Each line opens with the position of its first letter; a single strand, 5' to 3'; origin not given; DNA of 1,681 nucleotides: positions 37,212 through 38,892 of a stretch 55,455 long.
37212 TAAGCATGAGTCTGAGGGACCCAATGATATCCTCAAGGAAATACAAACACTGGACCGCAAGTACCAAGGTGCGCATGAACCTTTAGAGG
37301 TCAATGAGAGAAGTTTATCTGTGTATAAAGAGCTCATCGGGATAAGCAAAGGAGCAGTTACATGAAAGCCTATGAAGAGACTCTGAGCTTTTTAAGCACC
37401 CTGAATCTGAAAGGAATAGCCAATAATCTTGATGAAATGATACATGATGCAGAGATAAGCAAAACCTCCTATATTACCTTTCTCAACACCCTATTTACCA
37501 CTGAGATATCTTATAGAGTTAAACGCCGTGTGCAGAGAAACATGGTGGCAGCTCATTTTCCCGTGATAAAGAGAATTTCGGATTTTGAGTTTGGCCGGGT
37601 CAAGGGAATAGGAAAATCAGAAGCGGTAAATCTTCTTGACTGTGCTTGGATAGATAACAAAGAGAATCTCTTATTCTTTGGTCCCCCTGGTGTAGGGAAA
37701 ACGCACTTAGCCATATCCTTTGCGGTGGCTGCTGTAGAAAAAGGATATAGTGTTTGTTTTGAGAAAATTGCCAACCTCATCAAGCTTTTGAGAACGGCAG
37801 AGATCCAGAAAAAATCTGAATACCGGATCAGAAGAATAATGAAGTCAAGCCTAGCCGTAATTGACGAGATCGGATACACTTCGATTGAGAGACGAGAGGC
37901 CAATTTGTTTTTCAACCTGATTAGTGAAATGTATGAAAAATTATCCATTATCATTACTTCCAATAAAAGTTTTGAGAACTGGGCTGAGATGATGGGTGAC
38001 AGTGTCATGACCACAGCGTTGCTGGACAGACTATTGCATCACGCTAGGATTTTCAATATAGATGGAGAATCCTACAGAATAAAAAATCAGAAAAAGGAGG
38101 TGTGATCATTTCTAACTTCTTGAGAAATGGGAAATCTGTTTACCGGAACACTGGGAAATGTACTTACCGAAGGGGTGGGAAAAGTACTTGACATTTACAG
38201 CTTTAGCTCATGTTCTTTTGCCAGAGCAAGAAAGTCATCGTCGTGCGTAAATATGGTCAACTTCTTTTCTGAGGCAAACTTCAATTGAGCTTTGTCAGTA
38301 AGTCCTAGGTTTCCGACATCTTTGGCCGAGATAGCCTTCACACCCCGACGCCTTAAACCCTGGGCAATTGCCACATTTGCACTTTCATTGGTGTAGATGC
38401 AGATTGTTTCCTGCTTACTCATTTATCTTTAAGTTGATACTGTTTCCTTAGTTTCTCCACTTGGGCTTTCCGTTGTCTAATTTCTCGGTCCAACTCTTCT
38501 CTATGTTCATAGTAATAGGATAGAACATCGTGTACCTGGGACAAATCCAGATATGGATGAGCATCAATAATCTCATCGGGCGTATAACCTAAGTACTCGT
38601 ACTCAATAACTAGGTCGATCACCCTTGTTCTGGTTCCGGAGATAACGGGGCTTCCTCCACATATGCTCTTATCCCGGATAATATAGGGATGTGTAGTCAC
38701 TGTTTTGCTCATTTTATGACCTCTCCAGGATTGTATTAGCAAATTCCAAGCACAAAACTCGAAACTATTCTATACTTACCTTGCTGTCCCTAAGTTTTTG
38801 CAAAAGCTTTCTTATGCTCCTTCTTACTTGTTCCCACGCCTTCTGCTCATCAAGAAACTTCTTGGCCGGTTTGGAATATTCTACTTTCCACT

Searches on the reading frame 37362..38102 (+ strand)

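Call 9: search_protein_families(library=pfam, proteins=[window:37362-38102:+], max_evalue=0.01)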
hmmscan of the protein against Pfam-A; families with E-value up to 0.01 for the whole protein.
window:37362-38102:+ (247 aa): 16 families
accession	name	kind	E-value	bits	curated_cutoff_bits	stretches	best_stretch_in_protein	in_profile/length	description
PF01695.23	IstB_IS21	-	5.5e-77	258.9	24.1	1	11-245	3-237/238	IstB-like ATP binding protein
PF00308.24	Bac_DnaA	-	9.9e-06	26.3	23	1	102-209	36-146/162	Bacterial DnaA ATPAse domain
PF00004.35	AAA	-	1.4e-05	26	21.2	1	103-203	1-111/131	ATPase family associated with various cellular activities (AAA)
PF20720.3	nSTAND3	-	7.3e-05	23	27.2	1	98-143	15-61/155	Novel STAND NTPase 3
PF13481.12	AAA_25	-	0.00073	19.6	27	1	85-133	18-65/195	AAA domain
PF02562.22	PhoH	-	0.0012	18.8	27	1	97-128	16-47/205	PhoH-like protein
PF20030.5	bpMoxR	-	0.0014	18.1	27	1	83-124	15-55/205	MoxR domain in the MoxR-vWA-beta-propeller ternary systems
PF01637.24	ATPase_2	-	0.0031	17.8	33.2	1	99-195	19-113/225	ATPase domain predominantly from Archaea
PF01078.27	Mg_chelatase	-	0.0034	17.3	20.3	1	84-166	7-90/207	Magnesium chelatase, subunit ChlI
PF06745.19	ATPase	-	0.0046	16.8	26.6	0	100-133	19-53/231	KaiC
PF13173.12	AAA_14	-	0.0063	17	27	0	101-202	3-99/129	AAA domain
PF04851.21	ResIII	-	0.0065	16.8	22.5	1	93-194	20-114/164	Type III restriction enzyme, res subunit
PF01656.29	CbiA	-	0.0074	16.7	25.4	0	110-179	9-54/125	CobQ/CobB/MinD/ParA nucleotide binding domain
PF12775.13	AAA_7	-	0.0076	16.2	25.8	0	96-145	29-78/181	P-loop containing dynein motor region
PF05496.18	RuvB_N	-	0.0099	16.1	27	0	101-176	34-109/159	Holliday junction DNA helicase RuvB P-loop domain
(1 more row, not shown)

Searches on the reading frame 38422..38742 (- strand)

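Call 78: search_protein_families(library=pfam, proteins=[window:38422-38742:-], max_evalue=0.001)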
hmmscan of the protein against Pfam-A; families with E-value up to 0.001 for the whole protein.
window:38422-38742:- (107 aa): 1 family
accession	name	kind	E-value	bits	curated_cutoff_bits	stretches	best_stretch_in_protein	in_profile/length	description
PF04255.20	DUF433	-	5.1e-15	55.5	23.6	1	21-77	1-56/56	Protein of unknown function (DUF433)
